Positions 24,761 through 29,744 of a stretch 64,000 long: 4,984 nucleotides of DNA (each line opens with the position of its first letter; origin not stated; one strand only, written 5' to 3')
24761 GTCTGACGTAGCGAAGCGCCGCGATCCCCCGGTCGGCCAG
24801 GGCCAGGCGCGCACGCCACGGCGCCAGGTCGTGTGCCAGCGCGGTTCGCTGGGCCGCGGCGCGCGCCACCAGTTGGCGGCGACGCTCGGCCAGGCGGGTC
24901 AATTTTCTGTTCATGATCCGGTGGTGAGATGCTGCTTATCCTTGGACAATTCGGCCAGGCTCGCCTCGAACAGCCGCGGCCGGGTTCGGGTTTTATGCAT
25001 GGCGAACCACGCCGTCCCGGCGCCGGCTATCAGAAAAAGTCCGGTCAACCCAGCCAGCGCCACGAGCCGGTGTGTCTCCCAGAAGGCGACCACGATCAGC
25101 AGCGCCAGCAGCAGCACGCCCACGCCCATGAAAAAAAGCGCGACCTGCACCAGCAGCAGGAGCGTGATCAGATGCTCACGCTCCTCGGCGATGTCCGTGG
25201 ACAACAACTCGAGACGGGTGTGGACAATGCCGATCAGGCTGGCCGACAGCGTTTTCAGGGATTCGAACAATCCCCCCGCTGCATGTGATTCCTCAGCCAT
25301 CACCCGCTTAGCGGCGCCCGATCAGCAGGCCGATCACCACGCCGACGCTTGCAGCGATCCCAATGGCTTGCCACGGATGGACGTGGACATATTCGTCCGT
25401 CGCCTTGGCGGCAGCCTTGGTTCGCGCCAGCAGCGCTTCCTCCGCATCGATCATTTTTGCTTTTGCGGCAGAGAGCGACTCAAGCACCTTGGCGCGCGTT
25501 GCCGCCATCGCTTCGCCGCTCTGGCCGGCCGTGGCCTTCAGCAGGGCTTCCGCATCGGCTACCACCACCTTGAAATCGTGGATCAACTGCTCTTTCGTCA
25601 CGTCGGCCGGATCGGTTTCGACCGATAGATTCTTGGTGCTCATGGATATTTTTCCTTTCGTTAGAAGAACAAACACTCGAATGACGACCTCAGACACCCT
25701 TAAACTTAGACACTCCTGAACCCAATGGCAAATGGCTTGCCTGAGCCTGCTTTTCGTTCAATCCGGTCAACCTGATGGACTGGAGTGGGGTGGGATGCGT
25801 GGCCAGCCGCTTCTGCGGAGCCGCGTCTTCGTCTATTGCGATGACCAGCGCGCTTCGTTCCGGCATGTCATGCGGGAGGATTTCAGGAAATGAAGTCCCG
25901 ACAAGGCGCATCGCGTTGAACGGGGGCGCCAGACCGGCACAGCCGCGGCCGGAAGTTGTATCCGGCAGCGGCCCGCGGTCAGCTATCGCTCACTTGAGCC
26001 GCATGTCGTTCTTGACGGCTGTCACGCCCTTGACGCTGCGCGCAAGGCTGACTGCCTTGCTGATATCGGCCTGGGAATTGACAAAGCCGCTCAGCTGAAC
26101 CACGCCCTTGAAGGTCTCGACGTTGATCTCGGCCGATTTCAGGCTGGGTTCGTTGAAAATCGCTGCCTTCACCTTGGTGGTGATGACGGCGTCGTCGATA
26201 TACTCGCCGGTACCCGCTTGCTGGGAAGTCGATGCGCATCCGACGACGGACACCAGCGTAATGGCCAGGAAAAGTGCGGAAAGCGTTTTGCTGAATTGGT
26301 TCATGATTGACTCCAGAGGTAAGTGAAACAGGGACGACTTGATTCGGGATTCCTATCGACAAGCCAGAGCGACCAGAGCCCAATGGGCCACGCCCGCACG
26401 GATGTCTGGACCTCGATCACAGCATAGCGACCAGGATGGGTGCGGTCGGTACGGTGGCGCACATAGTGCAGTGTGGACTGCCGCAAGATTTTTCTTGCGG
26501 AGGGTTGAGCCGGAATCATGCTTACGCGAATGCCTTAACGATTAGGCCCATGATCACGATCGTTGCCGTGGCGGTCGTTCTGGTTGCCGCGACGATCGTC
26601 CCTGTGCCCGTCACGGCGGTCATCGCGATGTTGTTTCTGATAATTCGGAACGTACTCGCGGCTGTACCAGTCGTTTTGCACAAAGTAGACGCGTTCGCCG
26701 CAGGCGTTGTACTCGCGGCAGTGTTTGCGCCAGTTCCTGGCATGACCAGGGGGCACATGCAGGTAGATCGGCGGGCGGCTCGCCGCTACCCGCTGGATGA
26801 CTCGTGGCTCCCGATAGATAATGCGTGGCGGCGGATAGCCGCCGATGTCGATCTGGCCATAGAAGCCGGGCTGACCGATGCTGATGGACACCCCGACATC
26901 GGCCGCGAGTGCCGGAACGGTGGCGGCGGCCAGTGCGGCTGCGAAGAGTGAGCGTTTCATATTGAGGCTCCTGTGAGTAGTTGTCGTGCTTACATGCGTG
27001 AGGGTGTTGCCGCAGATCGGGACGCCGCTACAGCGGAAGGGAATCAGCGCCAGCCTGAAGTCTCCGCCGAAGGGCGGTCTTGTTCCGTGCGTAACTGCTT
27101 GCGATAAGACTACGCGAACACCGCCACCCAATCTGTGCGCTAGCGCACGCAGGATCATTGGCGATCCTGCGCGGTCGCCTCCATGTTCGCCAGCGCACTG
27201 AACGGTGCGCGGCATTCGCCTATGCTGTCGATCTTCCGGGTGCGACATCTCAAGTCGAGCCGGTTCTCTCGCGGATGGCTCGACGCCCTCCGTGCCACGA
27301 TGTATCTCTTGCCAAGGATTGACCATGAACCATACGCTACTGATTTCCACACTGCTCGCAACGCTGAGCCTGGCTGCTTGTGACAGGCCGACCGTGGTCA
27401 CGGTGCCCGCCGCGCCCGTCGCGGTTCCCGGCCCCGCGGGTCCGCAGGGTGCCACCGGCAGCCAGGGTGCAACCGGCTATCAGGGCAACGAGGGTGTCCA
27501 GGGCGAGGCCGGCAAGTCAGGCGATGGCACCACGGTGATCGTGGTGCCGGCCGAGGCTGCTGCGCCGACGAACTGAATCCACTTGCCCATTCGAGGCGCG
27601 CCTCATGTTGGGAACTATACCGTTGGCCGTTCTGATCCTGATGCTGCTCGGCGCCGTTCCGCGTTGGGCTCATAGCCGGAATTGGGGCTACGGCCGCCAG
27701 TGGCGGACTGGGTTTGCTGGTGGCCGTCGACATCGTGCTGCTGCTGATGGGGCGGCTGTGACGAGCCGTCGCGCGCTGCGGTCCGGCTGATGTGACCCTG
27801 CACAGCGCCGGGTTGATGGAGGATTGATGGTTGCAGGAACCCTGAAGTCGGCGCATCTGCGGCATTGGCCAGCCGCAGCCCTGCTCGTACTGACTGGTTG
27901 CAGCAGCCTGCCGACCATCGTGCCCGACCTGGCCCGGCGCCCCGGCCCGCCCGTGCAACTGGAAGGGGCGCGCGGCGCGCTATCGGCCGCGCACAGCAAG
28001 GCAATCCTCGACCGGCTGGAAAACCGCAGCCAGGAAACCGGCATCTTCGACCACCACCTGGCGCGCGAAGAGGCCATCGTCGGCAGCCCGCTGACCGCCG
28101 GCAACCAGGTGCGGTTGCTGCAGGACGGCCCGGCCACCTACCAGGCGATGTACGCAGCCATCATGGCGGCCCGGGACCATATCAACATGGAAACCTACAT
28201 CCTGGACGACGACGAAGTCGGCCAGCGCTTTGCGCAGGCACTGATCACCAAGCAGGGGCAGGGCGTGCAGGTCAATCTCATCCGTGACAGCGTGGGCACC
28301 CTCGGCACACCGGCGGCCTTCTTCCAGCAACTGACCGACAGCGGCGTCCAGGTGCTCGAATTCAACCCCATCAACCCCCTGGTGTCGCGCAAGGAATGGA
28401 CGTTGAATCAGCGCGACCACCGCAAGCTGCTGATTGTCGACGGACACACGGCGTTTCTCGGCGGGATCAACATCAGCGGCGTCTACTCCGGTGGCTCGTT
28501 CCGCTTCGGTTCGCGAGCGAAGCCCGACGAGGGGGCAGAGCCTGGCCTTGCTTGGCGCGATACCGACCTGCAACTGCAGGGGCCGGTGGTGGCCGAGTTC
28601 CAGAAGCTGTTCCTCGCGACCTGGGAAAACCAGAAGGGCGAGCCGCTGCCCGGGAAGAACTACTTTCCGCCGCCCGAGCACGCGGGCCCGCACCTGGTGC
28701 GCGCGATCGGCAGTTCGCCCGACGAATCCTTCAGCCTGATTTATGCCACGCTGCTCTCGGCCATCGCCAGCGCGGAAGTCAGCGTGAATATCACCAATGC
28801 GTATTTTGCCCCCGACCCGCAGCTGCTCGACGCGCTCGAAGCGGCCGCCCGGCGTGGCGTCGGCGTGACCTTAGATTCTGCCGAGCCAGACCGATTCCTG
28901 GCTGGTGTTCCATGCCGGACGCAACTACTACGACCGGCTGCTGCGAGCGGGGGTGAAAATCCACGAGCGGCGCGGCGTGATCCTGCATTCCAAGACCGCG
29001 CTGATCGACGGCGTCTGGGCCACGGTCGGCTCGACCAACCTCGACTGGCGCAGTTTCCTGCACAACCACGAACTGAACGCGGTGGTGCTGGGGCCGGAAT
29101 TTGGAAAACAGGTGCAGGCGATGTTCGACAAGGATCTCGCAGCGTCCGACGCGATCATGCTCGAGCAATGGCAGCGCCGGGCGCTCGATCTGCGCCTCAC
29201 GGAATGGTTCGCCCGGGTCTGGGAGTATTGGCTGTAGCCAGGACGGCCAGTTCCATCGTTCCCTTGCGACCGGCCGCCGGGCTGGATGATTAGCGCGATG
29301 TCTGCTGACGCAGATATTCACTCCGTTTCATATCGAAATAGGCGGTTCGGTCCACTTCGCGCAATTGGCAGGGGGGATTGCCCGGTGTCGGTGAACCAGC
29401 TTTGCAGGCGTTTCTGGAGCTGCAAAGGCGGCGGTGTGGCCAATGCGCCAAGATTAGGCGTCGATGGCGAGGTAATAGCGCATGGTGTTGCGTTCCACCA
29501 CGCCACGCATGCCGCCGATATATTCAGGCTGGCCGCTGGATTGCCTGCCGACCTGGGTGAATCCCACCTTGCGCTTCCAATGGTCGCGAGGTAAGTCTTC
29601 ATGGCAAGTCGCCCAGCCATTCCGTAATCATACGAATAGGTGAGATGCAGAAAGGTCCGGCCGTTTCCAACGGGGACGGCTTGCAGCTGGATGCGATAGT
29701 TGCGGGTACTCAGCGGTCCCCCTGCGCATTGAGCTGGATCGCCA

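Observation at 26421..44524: Self-contained Crp/Fnr-type stress regulon: variant CRP box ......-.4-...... at five promoters with identical geometry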

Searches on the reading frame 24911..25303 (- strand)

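Call 68: search_protein_families(library=pfam, proteins=[window:24911-25303:-], max_evalue=1)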
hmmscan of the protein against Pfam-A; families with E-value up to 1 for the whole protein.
window:24911-25303:- (130 aa): 4 families
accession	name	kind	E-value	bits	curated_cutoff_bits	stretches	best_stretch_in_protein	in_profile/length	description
PF07332.16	Phage_holin_3_6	-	1.1e-17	64.6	28.4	1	14-126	2-115/116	Putative Actinobacterial Holin-X, holin superfamily III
PF18181.6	SLATT_1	-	0.016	15.7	26.3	1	57-127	33-96/122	SMODS and SLOG-associating 2TM effector domain 1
PF13567.11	DUF4131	-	0.12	12.5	31.6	1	57-108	6-57/165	Domain of unknown function (DUF4131)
PF03208.24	PRA1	-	0.24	11.4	30.1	1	29-73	80-123/143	PRA1 family protein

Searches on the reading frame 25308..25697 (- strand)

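Call 12: search_protein_families(library=pfam, proteins=[window:25308-25697:-], max_evalue=0.01)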
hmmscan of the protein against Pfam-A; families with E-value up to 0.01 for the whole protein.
window:25308-25697:- (129 aa): 3 families
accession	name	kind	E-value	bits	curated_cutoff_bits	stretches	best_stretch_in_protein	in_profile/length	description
PF19029.5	DUF883_C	-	4.7e-15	55.4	27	1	100-129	1-30/30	DUF883 C-terminal glycine zipper region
PF05957.18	DUF883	-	2.6e-09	37.3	25.4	1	36-88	1-53/53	DUF883 N-terminal domain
PF22689.1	FGAR-AT_PurM_N-like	-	0.01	16.1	27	1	33-98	17-82/160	FGAR-AT PurM_N-like domain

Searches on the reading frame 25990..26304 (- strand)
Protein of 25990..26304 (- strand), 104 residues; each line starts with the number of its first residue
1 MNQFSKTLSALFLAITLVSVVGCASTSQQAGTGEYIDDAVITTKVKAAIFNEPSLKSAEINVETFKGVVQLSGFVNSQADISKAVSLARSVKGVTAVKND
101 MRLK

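Call 15: search_protein_families(library=pfam, proteins=[window:25990-26304:-], max_evalue=0.01)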
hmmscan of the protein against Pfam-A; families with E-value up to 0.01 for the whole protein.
window:25990-26304:- (104 aa): 1 family
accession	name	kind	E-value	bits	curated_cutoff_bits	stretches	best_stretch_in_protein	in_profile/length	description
PF04972.22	BON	-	2.3e-21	76.3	27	1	37-103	1-67/69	BON domain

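Call 34: search_protein_families(library=ncbifam, proteins=[window:25990-26304:-], max_evalue=0.01)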
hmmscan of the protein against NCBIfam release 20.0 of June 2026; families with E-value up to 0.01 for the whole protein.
window:25990-26304:- (104 aa): 3 families
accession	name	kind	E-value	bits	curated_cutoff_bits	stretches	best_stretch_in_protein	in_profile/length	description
NF007858.0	PRK10568.1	equivalog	4e-20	72.3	174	1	29-102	51-124/206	molecular chaperone OsmY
NF008247.1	PRK11023.1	equivalog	1.1e-09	38.4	184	1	21-102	31-113/192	division/outer membrane stress-associated lipid-binding lipoprotein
NF008399.0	PRK11198.1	equivalog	0.0006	20.3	134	1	39-102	25-87/149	peptidoglycan-binding protein LysM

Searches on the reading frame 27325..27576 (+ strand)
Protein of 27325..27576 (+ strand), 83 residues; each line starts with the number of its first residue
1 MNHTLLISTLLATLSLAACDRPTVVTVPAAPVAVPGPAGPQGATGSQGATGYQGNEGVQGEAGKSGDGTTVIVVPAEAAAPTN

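Call 15: search_protein_families(library=pfam, proteins=[window:27325-27576:+], max_evalue=0.01)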
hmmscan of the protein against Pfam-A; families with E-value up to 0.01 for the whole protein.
window:27325-27576:+ (83 aa): 1 family
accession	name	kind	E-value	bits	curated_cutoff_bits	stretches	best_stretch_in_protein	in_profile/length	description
PF01391.23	Collagen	-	1.3e-05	25.3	27.2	1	35-66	6-37/60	Collagen triple helix repeat (20 copies)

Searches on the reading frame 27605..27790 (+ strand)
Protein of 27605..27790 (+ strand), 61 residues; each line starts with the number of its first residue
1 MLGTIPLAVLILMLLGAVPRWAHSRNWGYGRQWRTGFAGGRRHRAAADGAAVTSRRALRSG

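Call 15: search_protein_families(library=pfam, proteins=[window:27605-27790:+], max_evalue=0.01)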
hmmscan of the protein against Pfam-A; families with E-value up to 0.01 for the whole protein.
window:27605-27790:+ (61 aa): 1 family
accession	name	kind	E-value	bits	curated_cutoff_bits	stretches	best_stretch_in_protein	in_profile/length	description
PF11752.14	DUF3309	-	1e-11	45.2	22.3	1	2-30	1-29/50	Protein of unknown function (DUF3309)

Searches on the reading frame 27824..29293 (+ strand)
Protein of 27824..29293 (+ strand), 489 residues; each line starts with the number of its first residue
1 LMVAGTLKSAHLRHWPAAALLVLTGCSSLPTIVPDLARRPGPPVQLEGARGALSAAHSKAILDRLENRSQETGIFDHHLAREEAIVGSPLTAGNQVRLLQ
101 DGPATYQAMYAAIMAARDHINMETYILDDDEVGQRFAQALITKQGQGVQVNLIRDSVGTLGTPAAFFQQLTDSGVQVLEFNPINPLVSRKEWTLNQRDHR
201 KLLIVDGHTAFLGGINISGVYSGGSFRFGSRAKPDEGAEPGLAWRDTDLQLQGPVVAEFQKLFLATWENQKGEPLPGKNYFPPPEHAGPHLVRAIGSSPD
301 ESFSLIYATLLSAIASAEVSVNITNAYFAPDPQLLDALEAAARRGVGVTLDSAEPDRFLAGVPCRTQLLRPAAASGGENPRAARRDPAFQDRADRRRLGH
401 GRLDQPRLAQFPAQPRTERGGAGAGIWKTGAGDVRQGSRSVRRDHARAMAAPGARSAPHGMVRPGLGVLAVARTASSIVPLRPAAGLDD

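Call 15: search_protein_families(library=pfam, proteins=[window:27824-29293:+], max_evalue=0.01)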
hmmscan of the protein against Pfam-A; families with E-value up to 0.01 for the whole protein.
window:27824-29293:+ (489 aa): 2 families
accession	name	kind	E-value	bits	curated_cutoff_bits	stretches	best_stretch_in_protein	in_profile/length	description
PF13091.12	PLDc_2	-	4.3e-18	65.9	27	2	111-218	3-101/132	PLD-like domain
PF00614.28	PLDc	-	1.9e-05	24.9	21.9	1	197-221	4-28/28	Phospholipase D Active site motif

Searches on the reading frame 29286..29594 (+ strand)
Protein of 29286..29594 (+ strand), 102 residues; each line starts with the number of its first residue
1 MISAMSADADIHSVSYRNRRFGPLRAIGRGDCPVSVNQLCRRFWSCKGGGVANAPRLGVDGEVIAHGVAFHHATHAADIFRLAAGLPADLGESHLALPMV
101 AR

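Call 15: search_protein_families(library=pfam, proteins=[window:29286-29594:+], max_evalue=0.01)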
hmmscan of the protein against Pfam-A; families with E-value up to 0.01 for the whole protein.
window:29286-29594:+ (102 aa): 0 families

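Call 34: search_protein_families(library=ncbifam, proteins=[window:29286-29594:+], max_evalue=0.01)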
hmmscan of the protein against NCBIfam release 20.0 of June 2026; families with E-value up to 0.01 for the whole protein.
window:29286-29594:+ (102 aa): 0 families

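Call 68: search_protein_families(library=pfam, proteins=[window:29286-29594:+], max_evalue=1)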
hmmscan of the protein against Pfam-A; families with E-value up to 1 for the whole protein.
window:29286-29594:+ (102 aa): 1 family
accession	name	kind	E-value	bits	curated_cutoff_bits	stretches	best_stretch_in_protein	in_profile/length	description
PF07249.18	Cerato-platanin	-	0.079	13.5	24.4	1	13-60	2-48/119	Cerato-platanin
